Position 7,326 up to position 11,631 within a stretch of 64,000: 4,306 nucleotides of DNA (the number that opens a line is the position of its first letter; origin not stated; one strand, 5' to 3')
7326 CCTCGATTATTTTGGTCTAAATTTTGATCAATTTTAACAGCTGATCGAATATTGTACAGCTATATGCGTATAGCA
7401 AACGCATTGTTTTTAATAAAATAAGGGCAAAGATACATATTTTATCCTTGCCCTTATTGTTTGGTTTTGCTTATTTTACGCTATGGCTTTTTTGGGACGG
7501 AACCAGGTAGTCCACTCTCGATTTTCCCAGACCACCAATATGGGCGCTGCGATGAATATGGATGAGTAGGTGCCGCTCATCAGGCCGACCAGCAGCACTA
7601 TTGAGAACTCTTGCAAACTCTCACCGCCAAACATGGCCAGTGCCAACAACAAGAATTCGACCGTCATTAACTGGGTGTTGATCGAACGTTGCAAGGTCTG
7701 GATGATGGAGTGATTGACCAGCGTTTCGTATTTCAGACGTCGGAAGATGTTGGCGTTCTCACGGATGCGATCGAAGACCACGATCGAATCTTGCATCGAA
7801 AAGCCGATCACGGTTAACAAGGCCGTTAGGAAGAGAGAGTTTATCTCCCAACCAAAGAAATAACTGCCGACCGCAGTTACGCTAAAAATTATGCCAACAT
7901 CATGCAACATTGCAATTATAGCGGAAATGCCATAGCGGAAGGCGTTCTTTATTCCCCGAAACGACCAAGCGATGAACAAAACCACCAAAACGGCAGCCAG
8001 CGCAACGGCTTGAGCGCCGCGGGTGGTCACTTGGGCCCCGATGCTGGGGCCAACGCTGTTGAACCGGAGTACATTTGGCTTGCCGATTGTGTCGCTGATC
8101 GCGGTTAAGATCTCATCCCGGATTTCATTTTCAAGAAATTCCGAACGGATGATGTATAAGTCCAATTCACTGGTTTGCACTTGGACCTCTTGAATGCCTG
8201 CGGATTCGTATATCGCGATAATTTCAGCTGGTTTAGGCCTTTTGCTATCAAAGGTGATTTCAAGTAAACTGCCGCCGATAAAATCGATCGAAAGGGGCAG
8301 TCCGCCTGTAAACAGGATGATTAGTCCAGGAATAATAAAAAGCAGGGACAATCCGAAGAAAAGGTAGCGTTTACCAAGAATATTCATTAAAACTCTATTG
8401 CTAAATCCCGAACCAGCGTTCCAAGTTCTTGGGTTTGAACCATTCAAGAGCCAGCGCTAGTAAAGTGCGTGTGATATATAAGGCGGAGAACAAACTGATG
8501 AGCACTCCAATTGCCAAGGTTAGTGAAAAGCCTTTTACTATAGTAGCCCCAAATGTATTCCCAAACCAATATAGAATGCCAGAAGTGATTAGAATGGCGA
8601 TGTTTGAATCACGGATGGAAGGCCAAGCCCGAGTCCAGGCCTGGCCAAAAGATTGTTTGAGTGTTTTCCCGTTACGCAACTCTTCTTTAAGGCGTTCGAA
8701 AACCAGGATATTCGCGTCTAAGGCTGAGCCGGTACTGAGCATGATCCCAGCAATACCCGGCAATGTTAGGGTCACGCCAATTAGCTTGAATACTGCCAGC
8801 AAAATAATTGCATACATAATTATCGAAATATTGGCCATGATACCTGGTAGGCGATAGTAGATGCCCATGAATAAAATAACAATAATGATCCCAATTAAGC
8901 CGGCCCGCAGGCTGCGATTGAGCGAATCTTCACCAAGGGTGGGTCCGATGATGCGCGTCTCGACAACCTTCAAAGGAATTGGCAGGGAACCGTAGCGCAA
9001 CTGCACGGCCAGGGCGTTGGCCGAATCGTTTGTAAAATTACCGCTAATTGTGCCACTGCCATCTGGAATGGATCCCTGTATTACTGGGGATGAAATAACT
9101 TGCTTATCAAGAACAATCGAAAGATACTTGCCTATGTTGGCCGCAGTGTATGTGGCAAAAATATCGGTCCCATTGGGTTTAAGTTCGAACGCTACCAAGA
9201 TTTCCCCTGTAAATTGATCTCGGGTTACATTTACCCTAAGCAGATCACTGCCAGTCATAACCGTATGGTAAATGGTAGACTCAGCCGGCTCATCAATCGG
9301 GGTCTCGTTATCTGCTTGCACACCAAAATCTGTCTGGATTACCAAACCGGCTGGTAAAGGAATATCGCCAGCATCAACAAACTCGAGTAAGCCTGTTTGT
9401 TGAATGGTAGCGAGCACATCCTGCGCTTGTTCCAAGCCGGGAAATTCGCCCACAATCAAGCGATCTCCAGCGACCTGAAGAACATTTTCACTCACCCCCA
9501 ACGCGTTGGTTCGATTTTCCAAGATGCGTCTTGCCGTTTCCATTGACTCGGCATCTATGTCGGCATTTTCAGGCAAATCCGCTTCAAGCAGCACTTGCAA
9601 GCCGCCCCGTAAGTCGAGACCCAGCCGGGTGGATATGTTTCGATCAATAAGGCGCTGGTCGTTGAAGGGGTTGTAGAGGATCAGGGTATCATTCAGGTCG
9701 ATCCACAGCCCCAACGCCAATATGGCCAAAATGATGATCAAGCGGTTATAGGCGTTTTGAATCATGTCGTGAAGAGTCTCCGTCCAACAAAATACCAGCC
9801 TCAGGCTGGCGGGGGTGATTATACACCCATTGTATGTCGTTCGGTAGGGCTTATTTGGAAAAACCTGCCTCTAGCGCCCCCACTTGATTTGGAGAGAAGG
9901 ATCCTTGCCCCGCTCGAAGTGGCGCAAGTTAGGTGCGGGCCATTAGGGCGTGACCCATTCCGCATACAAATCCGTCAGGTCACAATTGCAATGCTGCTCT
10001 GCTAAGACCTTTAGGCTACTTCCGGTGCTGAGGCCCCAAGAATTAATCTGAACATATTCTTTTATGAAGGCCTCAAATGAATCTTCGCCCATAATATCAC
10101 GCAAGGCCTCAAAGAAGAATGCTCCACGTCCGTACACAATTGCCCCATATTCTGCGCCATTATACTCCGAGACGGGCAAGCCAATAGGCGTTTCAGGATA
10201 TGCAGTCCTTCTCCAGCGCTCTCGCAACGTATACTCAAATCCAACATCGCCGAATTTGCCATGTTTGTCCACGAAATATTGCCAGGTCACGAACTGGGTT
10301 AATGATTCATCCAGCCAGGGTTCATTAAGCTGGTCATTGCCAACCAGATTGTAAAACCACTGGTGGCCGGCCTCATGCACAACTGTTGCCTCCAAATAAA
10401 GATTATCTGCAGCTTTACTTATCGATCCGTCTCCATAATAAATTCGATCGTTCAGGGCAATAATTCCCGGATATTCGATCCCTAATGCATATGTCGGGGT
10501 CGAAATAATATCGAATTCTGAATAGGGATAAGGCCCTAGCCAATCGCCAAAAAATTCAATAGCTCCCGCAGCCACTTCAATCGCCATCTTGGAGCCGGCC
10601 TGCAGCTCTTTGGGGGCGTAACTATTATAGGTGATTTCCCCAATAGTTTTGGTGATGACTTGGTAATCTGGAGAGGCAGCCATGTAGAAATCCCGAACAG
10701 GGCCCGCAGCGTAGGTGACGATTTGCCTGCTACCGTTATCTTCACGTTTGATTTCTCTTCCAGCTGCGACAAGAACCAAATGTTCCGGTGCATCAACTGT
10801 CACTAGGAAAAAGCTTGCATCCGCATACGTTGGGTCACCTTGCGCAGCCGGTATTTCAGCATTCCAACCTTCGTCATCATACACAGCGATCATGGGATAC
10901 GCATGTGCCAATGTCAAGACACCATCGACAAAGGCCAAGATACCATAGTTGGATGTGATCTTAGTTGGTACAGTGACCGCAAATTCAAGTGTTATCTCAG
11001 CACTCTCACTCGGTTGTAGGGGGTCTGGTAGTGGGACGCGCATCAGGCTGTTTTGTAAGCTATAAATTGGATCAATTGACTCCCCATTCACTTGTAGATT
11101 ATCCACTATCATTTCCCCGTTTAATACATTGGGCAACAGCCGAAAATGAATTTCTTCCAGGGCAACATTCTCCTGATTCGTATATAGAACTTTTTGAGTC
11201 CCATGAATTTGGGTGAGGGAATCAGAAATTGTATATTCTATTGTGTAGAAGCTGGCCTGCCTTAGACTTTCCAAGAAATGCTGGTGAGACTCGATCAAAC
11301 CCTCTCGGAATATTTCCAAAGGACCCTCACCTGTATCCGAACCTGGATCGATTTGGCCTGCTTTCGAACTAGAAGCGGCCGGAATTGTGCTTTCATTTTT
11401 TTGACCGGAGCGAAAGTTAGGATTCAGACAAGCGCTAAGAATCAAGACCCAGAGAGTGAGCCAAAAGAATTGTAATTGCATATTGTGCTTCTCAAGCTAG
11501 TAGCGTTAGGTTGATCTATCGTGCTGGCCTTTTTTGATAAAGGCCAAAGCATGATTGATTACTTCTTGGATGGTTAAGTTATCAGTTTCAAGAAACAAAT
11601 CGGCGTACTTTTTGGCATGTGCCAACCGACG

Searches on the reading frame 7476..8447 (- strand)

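Call 15: search_protein_families(library=pfam, proteins=[window:7476-8447:-], max_evalue=0.001)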
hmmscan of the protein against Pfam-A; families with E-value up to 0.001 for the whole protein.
window:7476-8447:- (323 aa): 2 families
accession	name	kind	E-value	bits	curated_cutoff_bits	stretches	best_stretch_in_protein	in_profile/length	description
PF02355.23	SecD_SecF_C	-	6.1e-48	163.2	20.5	1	122-309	11-188/189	Protein export membrane protein SecD/SecF, C-terminal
PF07549.19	Sec_GG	-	4.4e-06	26.5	20.3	1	43-68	1-26/28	SecD/SecF GG Motif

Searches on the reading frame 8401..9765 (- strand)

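Call 15: search_protein_families(library=pfam, proteins=[window:8401-9765:-], max_evalue=0.001)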
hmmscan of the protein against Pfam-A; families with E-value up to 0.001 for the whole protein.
window:8401-9765:- (454 aa): 5 families
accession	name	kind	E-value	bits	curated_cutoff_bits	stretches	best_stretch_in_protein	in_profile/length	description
PF22599.2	SecDF_P1_head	-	1.2e-28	99.8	27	1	167-263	18-114/114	SecDF, P1 head subdomain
PF02355.23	SecD_SecF_C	-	6.3e-16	58.8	20.5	1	267-438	15-185/189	Protein export membrane protein SecD/SecF, C-terminal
PF21760.3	SecD_1st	-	4.5e-13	48.9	27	1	75-131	1-57/60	Protein translocase subunit SecDF, P1 domain, N-terminal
PF03176.21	MMPL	-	1.8e-08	34.2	20.5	1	290-447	150-312/333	MMPL family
PF00873.25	ACR_tran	-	1.9e-06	26.3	28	1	282-447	330-497/1021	AcrB/AcrD/AcrF family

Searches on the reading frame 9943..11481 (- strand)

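Call 15: search_protein_families(library=pfam, proteins=[window:9943-11481:-], max_evalue=0.001)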
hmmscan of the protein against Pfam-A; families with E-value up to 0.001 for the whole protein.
window:9943-11481:- (512 aa): 1 family
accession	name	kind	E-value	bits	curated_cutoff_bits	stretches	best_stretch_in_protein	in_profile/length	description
PF01433.26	Peptidase_M1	-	4.6e-22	79.1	27.7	1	300-509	2-218/218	Peptidase family M1 domain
